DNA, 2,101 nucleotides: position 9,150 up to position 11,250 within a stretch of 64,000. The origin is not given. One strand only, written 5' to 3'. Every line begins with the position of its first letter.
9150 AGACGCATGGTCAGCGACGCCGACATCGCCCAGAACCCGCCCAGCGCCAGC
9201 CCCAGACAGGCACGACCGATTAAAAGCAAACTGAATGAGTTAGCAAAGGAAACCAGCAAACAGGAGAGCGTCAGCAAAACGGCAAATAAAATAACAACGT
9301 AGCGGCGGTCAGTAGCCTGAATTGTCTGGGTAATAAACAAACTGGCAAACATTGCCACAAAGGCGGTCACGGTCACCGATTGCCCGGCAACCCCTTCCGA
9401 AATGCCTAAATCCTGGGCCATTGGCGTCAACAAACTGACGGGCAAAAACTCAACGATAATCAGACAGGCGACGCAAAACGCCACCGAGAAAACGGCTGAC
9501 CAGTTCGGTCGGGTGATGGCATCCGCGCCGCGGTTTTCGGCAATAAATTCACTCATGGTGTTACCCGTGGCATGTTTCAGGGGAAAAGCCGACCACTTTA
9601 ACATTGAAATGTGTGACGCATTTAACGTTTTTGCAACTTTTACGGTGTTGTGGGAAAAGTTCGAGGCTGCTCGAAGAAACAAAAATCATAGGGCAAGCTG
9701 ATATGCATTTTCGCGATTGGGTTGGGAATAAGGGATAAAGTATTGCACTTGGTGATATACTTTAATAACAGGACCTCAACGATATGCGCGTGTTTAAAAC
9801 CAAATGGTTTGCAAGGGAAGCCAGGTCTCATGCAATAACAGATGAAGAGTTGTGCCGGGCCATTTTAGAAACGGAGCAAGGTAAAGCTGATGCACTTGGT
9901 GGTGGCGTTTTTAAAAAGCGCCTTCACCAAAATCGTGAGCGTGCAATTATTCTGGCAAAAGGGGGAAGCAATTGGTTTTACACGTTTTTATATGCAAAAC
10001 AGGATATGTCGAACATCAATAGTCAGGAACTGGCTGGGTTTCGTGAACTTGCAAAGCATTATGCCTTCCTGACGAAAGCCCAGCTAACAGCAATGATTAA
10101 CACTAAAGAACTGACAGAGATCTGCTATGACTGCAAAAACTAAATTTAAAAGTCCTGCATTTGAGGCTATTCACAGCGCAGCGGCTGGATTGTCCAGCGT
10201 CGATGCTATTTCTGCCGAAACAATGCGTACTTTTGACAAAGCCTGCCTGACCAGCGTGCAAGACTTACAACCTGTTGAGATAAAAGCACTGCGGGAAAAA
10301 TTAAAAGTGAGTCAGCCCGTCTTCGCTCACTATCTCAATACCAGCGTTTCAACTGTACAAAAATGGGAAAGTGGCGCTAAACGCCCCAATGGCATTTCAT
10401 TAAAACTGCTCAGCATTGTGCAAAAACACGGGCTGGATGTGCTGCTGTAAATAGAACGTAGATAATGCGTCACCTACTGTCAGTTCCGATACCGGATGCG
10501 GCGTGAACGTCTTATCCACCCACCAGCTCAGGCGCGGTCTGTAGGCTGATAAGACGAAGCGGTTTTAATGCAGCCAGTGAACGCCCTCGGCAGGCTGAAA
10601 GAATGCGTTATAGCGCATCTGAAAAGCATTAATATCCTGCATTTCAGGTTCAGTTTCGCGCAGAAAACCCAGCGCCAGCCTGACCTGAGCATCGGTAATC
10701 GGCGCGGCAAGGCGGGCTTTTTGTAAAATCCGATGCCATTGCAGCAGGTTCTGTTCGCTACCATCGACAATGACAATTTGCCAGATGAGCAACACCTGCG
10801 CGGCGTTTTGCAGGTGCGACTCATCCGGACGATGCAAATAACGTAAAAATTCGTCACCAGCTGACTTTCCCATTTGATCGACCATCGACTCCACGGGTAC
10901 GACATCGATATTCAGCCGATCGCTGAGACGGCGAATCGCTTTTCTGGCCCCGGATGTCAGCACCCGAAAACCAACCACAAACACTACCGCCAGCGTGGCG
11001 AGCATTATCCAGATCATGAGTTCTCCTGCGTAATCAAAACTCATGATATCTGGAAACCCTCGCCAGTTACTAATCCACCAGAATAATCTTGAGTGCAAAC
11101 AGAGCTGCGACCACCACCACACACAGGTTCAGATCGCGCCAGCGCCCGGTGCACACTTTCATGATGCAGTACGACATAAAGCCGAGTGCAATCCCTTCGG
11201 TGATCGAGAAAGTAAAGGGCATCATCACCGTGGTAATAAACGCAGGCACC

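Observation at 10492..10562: REP pair immediately right of the toxin-antitoxin-like pair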

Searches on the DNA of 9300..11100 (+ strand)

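Call 3: search_dna_similar(query=window:9300-10900:+, collection=ecoli_genomes, mode=near, max_rows=40, rows=spread)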
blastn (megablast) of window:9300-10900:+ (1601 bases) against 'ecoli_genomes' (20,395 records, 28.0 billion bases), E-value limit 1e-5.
Records with a match: 5403; places in all: 5406; records where one place covers at least 80% of the query: 1715.
Genomes with a match: 5403 of 5426; with a place that covers at least 80% of the query: 1715. Places per genome that has any: lowest 1, median 1, highest 2. On chromosomes: 5406 places; on plasmids: 0.
Best place of each record, by identity: >=99% 69; 95-99% 5332; 90-95% 1; 80-90% 1.
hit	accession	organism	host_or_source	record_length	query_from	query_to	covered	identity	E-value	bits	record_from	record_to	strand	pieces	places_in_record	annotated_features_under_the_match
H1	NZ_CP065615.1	Escherichia coli strain FDAARGOS_943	missing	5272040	1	1601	100%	99.9%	0e+0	2952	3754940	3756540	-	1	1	type II toxin-antitoxin system RelE/ParE family toxin | yicN: DUF1198 domain-containing protein | helix-turn-helix domain-containing protein | nepI: purine ribonucleoside efflux pump NepI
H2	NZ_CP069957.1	Escherichia coli strain FDAARGOS_1279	Homo sapiens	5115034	1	1601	100%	98.4%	0e+0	2813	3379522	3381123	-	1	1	type II toxin-antitoxin system RelE/ParE family toxin | yicN: DUF1198 domain-containing protein | helix-turn-helix domain-containing protein | nepI: purine ribonucleoside efflux pump NepI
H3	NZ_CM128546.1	Escherichia coli strain MMC-J-0066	Homo sapiens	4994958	1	1601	100%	98.3%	0e+0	2802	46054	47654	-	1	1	type II toxin-antitoxin system RelE/ParE family toxin | yicN: DUF1198 domain-containing protein | helix-turn-helix domain-containing protein | nepI: purine ribonucleoside efflux pump NepI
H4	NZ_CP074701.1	Escherichia coli strain 702/18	Homo sapiens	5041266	1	1601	100%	98.1%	0e+0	2791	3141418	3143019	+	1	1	type II toxin-antitoxin system RelE/ParE family toxin | yicN: DUF1198 domain-containing protein | helix-turn-helix domain-containing protein | nepI: purine ribonucleoside efflux pump NepI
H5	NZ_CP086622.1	Escherichia coli strain RIVM_C037884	Homo sapiens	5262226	1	1601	100%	98.1%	0e+0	2785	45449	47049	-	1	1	type II toxin-antitoxin system RelE/ParE family toxin | yicN: DUF1198 domain-containing protein | helix-turn-helix domain-containing protein | nepI: purine ribonucleoside efflux pump NepI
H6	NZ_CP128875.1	Escherichia coli strain TUM14771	Homo sapiens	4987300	1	1601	100%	98.0%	0e+0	2780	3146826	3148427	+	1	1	type II toxin-antitoxin system RelE/ParE family toxin | yicN: DUF1198 domain-containing protein | helix-turn-helix domain-containing protein | nepI: purine ribonucleoside efflux pump NepI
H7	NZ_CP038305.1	Escherichia coli O157:H7 strain SS NE 1040-1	cattle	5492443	1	1601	100%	97.9%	0e+0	2774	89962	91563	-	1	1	type II toxin-antitoxin system RelE/ParE family toxin | yicN: DUF1198 domain-containing protein | helix-turn-helix domain-containing protein | nepI: purine ribonucleoside efflux pump NepI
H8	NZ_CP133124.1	Escherichia coli O157:H7 strain PNUSAE146742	missing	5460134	1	1601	100%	97.9%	0e+0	2774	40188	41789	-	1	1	type II toxin-antitoxin system RelE/ParE family toxin | yicN: DUF1198 domain-containing protein | helix-turn-helix domain-containing protein | nepI: purine ribonucleoside efflux pump NepI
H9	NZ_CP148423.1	Escherichia coli strain Z1323CEC0015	Chicken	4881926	3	1601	100%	97.8%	0e+0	2760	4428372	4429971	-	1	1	type II toxin-antitoxin system RelE/ParE family toxin | yicN: DUF1198 domain-containing protein | helix-turn-helix domain-containing protein | nepI: MFS transporter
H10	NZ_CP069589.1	Escherichia coli strain FDAARGOS_1266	Homo sapiens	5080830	1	1601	100%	97.5%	0e+0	2736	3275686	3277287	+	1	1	type II toxin-antitoxin system RelE/ParE family toxin | yicN: DUF1198 domain-containing protein | helix-turn-helix domain-containing protein | nepI: purine ribonucleoside efflux pump NepI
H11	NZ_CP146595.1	Escherichia coli strain A1.S1.18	Homo sapiens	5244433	1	1601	100%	97.5%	0e+0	2736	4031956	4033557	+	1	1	type II toxin-antitoxin system RelE/ParE family toxin | yicN: DUF1198 domain-containing protein | helix-turn-helix domain-containing protein | nepI: purine ribonucleoside efflux pump NepI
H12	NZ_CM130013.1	Escherichia coli strain SURV0398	Homo sapiens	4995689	1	1601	100%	97.5%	0e+0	2736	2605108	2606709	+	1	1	type II toxin-antitoxin system RelE/ParE family toxin | yicN: DUF1198 domain-containing protein | helix-turn-helix domain-containing protein | nepI: purine ribonucleoside efflux pump NepI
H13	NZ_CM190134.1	Escherichia coli strain 23366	Homo sapiens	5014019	1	1601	100%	97.5%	0e+0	2736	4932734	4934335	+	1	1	type II toxin-antitoxin system RelE/ParE family toxin | yicN: DUF1198 domain-containing protein | helix-turn-helix domain-containing protein | nepI: purine ribonucleoside efflux pump NepI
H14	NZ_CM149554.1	Escherichia coli strain MEI148-20EC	Soil surface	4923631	1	1601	48%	98.8%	0e+0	1358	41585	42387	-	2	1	yicN: DUF1198 domain-containing protein | nepI: purine ribonucleoside efflux pump NepI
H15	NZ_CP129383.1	Escherichia coli strain STEC434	Homo sapiens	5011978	1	1601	48%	98.7%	0e+0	1353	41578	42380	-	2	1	yicN: DUF1198 domain-containing protein | nepI: purine ribonucleoside efflux pump NepI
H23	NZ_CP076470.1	Escherichia coli strain DH5a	liquid culture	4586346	1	1601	48%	98.3%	0e+0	1336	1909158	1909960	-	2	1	yicN: DUF1198 domain-containing protein | nepI: purine ribonucleoside efflux pump NepI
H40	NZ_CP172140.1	Escherichia coli strain GF130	chicken meat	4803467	1230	1601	23%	97.6%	3e-179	638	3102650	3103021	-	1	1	yicN: DUF1198 domain-containing protein | nepI: purine ribonucleoside efflux pump NepI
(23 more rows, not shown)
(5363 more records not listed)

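Call 4: search_rna_families(source=window, start=9500, end=11100, threshold=evalue, max_evalue=10)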
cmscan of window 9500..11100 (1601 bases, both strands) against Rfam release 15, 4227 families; matches with E-value up to 10: 5.
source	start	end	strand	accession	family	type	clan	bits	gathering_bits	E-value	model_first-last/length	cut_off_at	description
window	10457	10521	-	RF02564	naRNA4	Gene; sRNA;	-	29.1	59.5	0.0087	1-77/77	no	Nucleoid-associated noncoding RNA 4 (CssrE)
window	9896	9929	+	RF03953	mir-5350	Gene; miRNA;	-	26.9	90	0.0097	1-74/74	no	mir-5350 microRNA precursor family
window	9884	10007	+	RF01621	ceN126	Gene; snRNA; snoRNA; HACA-box;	-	19.1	80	2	1-131/131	no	Caenorhabditis snoRNA ceN126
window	10390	10412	-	RF03221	mir-6715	Gene; miRNA;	-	18.2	82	3.5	17-39/57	no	mir-6715 microRNA precursor family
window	10996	11065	+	RF03322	mir-1641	Gene; miRNA;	-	16.5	104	5.1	1-85/85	no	mir-1641 microRNA precursor family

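Call 5: get_annotated_region(hit=H23, flank=1500)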
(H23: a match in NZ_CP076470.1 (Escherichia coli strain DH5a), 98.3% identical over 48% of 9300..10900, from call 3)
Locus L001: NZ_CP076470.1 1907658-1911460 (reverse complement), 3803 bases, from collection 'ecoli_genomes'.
description: Escherichia coli strain DH5a chromosome, complete genome
organism: Escherichia coli strain DH5a (NCBI taxid 562)
replicon: chromosome; assembly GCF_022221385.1
host: -; source: liquid culture; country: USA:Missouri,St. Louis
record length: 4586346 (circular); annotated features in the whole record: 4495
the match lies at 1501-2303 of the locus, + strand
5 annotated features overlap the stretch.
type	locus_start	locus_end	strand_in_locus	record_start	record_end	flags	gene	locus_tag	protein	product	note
CDS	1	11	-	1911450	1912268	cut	nlpA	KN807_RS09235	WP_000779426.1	lipoprotein NlpA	-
CDS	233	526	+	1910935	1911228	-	yicS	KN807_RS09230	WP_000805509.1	protein YicS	-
CDS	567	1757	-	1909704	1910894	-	nepI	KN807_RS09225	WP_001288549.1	purine ribonucleoside efflux pump NepI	-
CDS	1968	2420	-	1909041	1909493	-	yicN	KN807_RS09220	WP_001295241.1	DUF1198 domain-containing protein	-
CDS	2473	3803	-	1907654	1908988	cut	adeQ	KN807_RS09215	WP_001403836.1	adenine permease AdeQ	-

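Call 6: get_annotated_region(hit=H40, flank=3000)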
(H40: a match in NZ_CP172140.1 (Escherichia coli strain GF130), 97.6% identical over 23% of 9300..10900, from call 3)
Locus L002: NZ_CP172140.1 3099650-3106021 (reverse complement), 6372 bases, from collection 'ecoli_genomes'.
description: Escherichia coli strain GF130 chromosome, complete genome
organism: Escherichia coli strain GF130 (NCBI taxid 562)
replicon: chromosome; assembly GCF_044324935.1
host: -; source: chicken meat; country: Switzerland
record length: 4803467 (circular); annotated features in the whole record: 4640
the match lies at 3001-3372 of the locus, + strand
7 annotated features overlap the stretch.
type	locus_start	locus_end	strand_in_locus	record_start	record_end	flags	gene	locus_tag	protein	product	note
CDS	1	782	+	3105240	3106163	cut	yicL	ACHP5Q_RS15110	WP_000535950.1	carboxylate/amino acid/amine transporter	-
CDS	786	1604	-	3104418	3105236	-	nlpA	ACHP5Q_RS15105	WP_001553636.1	lipoprotein NlpA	-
CDS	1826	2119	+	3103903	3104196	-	yicS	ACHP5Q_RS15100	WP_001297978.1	protein YicS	-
CDS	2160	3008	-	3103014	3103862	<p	nepI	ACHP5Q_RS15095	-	purine ribonucleoside efflux pump NepI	incomplete; partial in the middle of a contig; missing N-terminus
CDS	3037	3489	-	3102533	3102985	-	yicN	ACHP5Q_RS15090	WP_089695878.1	DUF1198 domain-containing protein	-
CDS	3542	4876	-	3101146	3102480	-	adeQ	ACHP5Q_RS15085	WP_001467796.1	adenine permease AdeQ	-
CDS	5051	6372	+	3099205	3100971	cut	adeD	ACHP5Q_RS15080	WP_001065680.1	adenine deaminase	-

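Call 16: get_annotated_region(hit=H7, flank=600)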
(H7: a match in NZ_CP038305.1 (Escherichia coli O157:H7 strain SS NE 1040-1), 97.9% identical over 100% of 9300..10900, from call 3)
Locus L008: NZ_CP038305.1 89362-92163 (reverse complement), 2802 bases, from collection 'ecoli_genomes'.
description: Escherichia coli O157:H7 strain SS NE 1040-1 chromosome, complete genome
organism: Escherichia coli O157:H7 strain SS NE 1040-1 (NCBI taxid 83334)
replicon: chromosome; assembly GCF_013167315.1
host: cattle; source: cattle feces; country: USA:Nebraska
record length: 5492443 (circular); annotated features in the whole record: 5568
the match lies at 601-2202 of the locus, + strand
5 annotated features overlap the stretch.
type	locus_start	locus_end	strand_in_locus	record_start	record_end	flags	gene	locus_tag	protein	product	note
CDS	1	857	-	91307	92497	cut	nepI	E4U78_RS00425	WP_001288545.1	purine ribonucleoside efflux pump NepI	-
CDS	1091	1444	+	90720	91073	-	-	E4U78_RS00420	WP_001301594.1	type II toxin-antitoxin system RelE/ParE family toxin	-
CDS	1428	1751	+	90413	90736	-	-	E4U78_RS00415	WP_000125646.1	helix-turn-helix domain-containing protein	-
CDS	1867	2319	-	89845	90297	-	yicN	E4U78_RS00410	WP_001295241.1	DUF1198 domain-containing protein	-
CDS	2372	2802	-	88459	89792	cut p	adeQ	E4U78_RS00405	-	adenine permease AdeQ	frameshifted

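Call 40: search_dna_similar(query=L002:2930-3090:+, collection=ecoli_genomes, mode=near, max_rows=30, rows=best)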
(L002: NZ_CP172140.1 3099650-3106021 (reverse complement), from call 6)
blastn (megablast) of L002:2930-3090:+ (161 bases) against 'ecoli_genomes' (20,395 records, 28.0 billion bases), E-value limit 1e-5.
Records with a match: 5403; places in all: 7117; records where one place covers at least 80% of the query: 3686.
Genomes with a match: 5403 of 5426; with a place that covers at least 80% of the query: 3686. Places per genome that has any: lowest 1, median 1, highest 2. On chromosomes: 7117 places; on plasmids: 0.
Best place of each record, by identity: >=99% 258; 95-99% 5127; 90-95% 18.
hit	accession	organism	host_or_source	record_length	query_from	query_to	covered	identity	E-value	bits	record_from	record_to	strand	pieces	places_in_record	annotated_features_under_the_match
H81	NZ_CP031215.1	Escherichia coli strain Es_ST80_L1_NDM_10_2017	Homo sapiens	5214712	1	161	100%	100.0%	2e-38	314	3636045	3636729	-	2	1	nepI: purine ribonucleoside efflux pump NepI | yicN: DUF1198 domain-containing protein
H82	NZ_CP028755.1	Escherichia coli strain A20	Mexican long-nosed bat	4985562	1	161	100%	100.0%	2e-38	314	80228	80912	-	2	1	nepI: purine ribonucleoside efflux pump NepI | yicN: DUF1198 domain-containing protein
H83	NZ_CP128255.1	Escherichia coli strain T309.Ta3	Equus ferus caballus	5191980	1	161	100%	100.0%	2e-38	314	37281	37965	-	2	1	nepI: purine ribonucleoside efflux pump NepI | yicN: DUF1198 domain-containing protein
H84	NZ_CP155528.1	Escherichia coli strain 3-72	Mus musculus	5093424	1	161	100%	100.0%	2e-38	314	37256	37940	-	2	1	nepI: purine ribonucleoside efflux pump NepI | yicN: DUF1198 domain-containing protein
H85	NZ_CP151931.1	Escherichia coli strain 8178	Mus musculus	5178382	1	161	100%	100.0%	2e-38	314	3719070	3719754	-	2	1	nepI: purine ribonucleoside efflux pump NepI | yicN: DUF1198 domain-containing protein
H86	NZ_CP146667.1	Escherichia coli strain MS 16-3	Homo sapiens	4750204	1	161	100%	100.0%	2e-38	314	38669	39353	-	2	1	nepI: purine ribonucleoside efflux pump NepI | yicN: DUF1198 domain-containing protein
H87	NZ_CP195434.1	Escherichia coli strain 23AR0806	Homo sapiens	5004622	1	161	100%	100.0%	2e-38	314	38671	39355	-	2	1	nepI: purine ribonucleoside efflux pump NepI | yicN: DUF1198 domain-containing protein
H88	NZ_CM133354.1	Escherichia coli strain DEF10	Mus musculus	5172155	1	161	100%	100.0%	2e-38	314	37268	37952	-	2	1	nepI: purine ribonucleoside efflux pump NepI | yicN: DUF1198 domain-containing protein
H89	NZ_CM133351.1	Escherichia coli strain DEF2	Mus musculus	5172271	1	161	100%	100.0%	2e-38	314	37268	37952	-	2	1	nepI: purine ribonucleoside efflux pump NepI | yicN: DUF1198 domain-containing protein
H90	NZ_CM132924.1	Escherichia coli strain FEA3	Mus musculus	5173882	1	161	100%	100.0%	2e-38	314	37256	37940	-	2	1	nepI: purine ribonucleoside efflux pump NepI | yicN: DUF1198 domain-containing protein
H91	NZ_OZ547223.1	Escherichia coli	Homo sapiens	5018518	1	161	100%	100.0%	2e-38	314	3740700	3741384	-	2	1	nepI: purine ribonucleoside efflux pump NepI | yicN: DUF1198 domain-containing protein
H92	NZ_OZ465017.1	Escherichia coli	Homo sapiens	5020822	1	161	100%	100.0%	2e-38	314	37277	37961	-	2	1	nepI: purine ribonucleoside efflux pump NepI | yicN: DUF1198 domain-containing protein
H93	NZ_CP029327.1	Escherichia coli strain A37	Notomys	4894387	1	161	100%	100.0%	5e-78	298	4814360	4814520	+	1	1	nepI: purine ribonucleoside efflux pump NepI | yicN: DUF1198 domain-containing protein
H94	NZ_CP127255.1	Escherichia coli strain Q5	Coturnix coturnix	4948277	1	161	100%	100.0%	5e-78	298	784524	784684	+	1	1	nepI: purine ribonucleoside efflux pump NepI | yicN: DUF1198 domain-containing protein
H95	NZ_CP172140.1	Escherichia coli strain GF130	chicken meat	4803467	1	161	100%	100.0%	5e-78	298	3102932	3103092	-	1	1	nepI: purine ribonucleoside efflux pump NepI | yicN: DUF1198 domain-containing protein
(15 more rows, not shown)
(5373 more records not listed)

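Call 41: search_dna_similar(query=L010:3430-3640:-, collection=ecoli_genomes, mode=near, max_rows=30, rows=best)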
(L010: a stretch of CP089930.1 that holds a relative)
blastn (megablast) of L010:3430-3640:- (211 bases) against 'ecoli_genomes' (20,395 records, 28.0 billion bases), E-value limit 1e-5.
Records with a match: 5440; places in all: 63219; records where one place covers at least 80% of the query: 0.
Genomes with a match: 5425 of 5426; with a place that covers at least 80% of the query: 0. Places per genome that has any: lowest 2, median 10, highest 28. On chromosomes: 63191 places; on plasmids: 28.
Best place of each record, by identity: >=99% 128; 95-99% 278; 90-95% 174; 80-90% 3868; 60-80% 992.
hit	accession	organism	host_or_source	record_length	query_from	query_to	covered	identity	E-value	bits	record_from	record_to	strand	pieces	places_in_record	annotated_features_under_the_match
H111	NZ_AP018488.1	Escherichia coli O157:H7 strain PV15-279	Homo sapiens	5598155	1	159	75%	87.5%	8e-43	182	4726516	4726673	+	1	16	helix-turn-helix domain-containing protein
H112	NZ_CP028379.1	Escherichia coli O145 str. RM9872 strain RM9872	Bos taurus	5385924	1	159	75%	87.5%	8e-43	182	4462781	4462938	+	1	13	helix-turn-helix domain-containing protein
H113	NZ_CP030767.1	Escherichia coli strain 2017C-4109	missing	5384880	1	159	75%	87.5%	8e-43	182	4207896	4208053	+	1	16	helix-turn-helix domain-containing protein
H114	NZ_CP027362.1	Escherichia coli strain 95-3192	missing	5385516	1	159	75%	87.5%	8e-43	182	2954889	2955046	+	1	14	helix-turn-helix domain-containing protein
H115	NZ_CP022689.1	Escherichia coli strain CDC#03-98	missing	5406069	1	159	75%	87.5%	8e-43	182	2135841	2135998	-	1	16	helix-turn-helix domain-containing protein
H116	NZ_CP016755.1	Escherichia coli strain FORC_044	Homo sapiens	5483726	1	159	75%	87.5%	8e-43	182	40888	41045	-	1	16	helix-turn-helix domain-containing protein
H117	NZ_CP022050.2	Escherichia coli O157 strain FDAARGOS_293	Homo sapiens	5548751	1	159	75%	87.5%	8e-43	182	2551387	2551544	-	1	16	helix-turn-helix domain-containing protein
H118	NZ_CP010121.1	Escherichia coli strain C4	cow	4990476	1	159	75%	87.5%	8e-43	182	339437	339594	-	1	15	helix-turn-helix domain-containing protein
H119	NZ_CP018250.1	Escherichia coli strain 10671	Cattle faeces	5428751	1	159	75%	87.5%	8e-43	182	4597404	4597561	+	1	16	helix-turn-helix domain-containing protein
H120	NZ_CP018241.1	Escherichia coli strain 319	missing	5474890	1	159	75%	87.5%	8e-43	182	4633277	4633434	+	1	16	helix-turn-helix domain-containing protein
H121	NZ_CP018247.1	Escherichia coli strain 7784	Cattle faeces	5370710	1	159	75%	87.5%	8e-43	182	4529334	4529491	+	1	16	helix-turn-helix domain-containing protein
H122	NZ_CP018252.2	Escherichia coli strain 9000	Cattle faeces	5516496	1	159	75%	87.5%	8e-43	182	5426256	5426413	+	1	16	helix-turn-helix domain-containing protein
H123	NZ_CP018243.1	Escherichia coli strain 350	missing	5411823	1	159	75%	87.5%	8e-43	182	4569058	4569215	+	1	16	helix-turn-helix domain-containing protein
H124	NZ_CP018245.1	Escherichia coli strain 472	missing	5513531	1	159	75%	87.5%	8e-43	182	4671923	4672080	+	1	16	helix-turn-helix domain-containing protein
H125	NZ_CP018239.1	Escherichia coli strain 272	missing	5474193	1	159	75%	87.5%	8e-43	182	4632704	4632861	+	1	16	helix-turn-helix domain-containing protein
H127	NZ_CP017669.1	Escherichia coli O157:H7 strain PA20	stool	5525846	1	159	75%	87.5%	8e-43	182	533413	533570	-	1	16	helix-turn-helix domain-containing protein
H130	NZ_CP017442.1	Escherichia coli O157:H7 strain 4276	Cattle Hide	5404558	1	159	75%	87.5%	8e-43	182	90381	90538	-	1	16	helix-turn-helix domain-containing protein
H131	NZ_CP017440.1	Escherichia coli O157:H7 strain 3384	Cattle Hide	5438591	1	159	75%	87.5%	8e-43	182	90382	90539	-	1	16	helix-turn-helix domain-containing protein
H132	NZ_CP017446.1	Escherichia coli O157:H7 strain 9234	Cattle Hide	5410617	1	159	75%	87.5%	8e-43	182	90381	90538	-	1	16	helix-turn-helix domain-containing protein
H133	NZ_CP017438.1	Escherichia coli O157:H7 strain 2159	Cattle Hide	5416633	1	159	75%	87.5%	8e-43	182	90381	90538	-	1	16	helix-turn-helix domain-containing protein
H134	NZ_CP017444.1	Escherichia coli O157:H7 strain 8368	Cattle Hide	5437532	1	159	75%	87.5%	8e-43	182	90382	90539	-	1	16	helix-turn-helix domain-containing protein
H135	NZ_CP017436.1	Escherichia coli O157:H7 strain 2149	Cattle Hide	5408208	1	159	75%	87.5%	8e-43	182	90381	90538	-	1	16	helix-turn-helix domain-containing protein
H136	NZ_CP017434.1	Escherichia coli O157:H7 strain 1130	Cattle Hide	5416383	1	159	75%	87.5%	8e-43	182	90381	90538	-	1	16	helix-turn-helix domain-containing protein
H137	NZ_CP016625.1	Escherichia coli O157:H7 strain FRIK944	Bos taurus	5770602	1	159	75%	87.5%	8e-43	182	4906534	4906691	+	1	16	helix-turn-helix domain-containing protein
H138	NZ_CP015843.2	Escherichia coli O157:H7 strain FRIK2455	Bos taurus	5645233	1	159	75%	87.5%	8e-43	182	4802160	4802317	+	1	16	helix-turn-helix domain-containing protein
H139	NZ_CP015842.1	Escherichia coli O157:H7 strain FRIK2533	water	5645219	1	159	75%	87.5%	8e-43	182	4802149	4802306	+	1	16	helix-turn-helix domain-containing protein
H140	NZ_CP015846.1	Escherichia coli O157:H7 strain FRIK2069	Bos taurus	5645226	1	159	75%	87.5%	8e-43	182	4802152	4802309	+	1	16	helix-turn-helix domain-containing protein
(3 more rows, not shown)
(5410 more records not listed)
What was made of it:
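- On REP (repetitive extragenic palindrome), E. coli type: The intact orthologue matches a median of 10 places per E. coli genome at megablast stringency (call 41).
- Checked: That full unit matches a median of 10 places per E. coli genome (call 41).
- REP2 truncation fixed in E. coli: call 41.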
